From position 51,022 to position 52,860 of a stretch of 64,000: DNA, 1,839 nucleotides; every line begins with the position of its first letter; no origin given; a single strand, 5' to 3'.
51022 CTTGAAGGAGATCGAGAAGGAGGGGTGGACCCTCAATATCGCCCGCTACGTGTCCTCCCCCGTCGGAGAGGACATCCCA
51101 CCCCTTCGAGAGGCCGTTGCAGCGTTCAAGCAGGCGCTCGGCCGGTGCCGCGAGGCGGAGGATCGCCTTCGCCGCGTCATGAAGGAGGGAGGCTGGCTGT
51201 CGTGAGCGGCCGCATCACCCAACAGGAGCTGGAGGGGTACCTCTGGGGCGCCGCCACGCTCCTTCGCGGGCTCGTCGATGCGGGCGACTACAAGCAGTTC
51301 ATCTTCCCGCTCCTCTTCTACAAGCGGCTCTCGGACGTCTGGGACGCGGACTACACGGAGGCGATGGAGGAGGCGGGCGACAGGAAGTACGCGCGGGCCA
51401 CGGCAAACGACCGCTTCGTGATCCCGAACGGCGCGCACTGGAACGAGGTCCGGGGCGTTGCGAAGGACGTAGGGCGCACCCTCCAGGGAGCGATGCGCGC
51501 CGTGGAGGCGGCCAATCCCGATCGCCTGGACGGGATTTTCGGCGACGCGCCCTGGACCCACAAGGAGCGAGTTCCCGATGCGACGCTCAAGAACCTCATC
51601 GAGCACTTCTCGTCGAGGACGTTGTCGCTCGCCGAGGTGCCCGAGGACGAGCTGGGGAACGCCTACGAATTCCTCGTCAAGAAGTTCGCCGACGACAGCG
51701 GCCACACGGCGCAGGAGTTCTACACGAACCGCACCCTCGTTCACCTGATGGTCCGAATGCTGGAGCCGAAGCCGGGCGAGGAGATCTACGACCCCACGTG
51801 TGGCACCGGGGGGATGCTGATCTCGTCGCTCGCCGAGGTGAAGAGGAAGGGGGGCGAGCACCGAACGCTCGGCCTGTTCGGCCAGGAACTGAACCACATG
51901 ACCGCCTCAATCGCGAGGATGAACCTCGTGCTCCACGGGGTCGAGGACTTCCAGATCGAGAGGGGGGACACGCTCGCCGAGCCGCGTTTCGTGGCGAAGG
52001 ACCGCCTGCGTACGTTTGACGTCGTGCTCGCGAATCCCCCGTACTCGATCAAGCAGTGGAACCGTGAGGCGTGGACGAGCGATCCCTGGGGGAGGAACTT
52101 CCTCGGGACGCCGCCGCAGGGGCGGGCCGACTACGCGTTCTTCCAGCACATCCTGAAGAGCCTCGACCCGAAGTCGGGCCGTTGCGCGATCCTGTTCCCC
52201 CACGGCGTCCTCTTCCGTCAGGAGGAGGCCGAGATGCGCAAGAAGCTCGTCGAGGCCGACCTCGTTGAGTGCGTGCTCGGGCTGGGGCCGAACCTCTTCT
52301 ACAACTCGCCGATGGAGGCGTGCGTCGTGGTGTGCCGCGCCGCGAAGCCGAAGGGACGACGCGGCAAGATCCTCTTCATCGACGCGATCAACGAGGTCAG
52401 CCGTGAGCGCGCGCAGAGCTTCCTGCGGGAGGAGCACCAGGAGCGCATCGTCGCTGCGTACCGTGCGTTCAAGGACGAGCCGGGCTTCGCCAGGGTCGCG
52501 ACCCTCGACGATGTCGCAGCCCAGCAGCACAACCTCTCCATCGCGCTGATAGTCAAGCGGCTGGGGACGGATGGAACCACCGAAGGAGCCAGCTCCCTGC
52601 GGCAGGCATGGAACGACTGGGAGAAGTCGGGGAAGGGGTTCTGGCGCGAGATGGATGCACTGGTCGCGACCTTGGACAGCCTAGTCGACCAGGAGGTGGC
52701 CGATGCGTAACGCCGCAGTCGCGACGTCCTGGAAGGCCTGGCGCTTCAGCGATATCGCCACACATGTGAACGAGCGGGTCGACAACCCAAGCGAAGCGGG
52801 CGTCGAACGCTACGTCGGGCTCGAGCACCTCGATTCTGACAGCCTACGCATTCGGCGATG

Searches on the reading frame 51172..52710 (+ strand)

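Call 13: search_protein_families(library=pfam, proteins=[window:51172-52710:+], max_evalue=0.001)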
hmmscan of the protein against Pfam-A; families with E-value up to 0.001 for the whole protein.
window:51172-52710:+ (512 aa): 4 families
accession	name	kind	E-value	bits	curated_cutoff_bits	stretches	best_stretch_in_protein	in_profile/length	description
PF02384.22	N6_Mtase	-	1.2e-87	294.6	20.4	1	158-461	3-303/311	N-6 DNA Methylase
PF12161.14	HsdM_N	-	1.5e-20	74.6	24.5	1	21-146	2-135/135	HsdM N-terminal domain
PF01170.24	UPF0020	-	1.8e-08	34.8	22.3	1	186-293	13-133/197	RMKL-like, methyltransferase domain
PF07669.17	Eco57I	-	1.3e-06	29.1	25.3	1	258-360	48-154/171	Eco57I restriction-modification methylase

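Call 89: search_protein_families(library=padloc, proteins=[window:51202-52710:+], max_evalue=0.00001)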
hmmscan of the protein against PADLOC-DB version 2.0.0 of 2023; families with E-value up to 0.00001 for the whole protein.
window:51202-52710:+ (502 aa): 29 families (the best 25 are shown)
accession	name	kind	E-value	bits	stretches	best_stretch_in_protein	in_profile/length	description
PDLC03038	MTase_I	-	1.6e-230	765.5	1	3-454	2-454/896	Type I methyltransferase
PDLC03039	MTase_I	-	6.1e-225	746.5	1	5-494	2-493/708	Type I methyltransferase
PDLC03031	MTase_I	-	1.1e-109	365.9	1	4-448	2-481/834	Type I methyltransferase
PDLC03022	MTase_I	-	9.2e-90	300.1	1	5-451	1-474/857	Type I methyltransferase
PDLC03027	MTase_I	-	2.6e-88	295.5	1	5-451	3-437/810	Type I methyltransferase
PDLC03028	MTase_I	-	1.1e-81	273.4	1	8-457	727-1196/1236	Type I methyltransferase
PDLC03019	MTase_I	-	6e-65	218.1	1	10-444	8-451/932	Type I methyltransferase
PDLC03032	MTase_I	-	2.4e-63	212.5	1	7-449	5-437/1001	Type I methyltransferase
PDLC03029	MTase_I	-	2.3e-52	176.4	1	128-437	134-464/661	Type I methyltransferase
PDLC03035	MTase_I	-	8.8e-51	171.2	1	5-397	5-404/653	Type I methyltransferase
PDLC04134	mad2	-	8.3e-49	164.7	1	4-424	135-488/492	mads_2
PDLC03021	MTase_I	-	1.7e-46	157.1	1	127-448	123-449/491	Type I methyltransferase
PDLC03026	MTase_I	-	3.2e-44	149.9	1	13-422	9-399/487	Type I methyltransferase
PDLC03240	MTase_II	-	3.5e-43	146.2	1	8-424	6-432/511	Type II methyltransferase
PDLC03020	MTase_I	-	6.1e-42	142.2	1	149-368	163-393/410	Type I methyltransferase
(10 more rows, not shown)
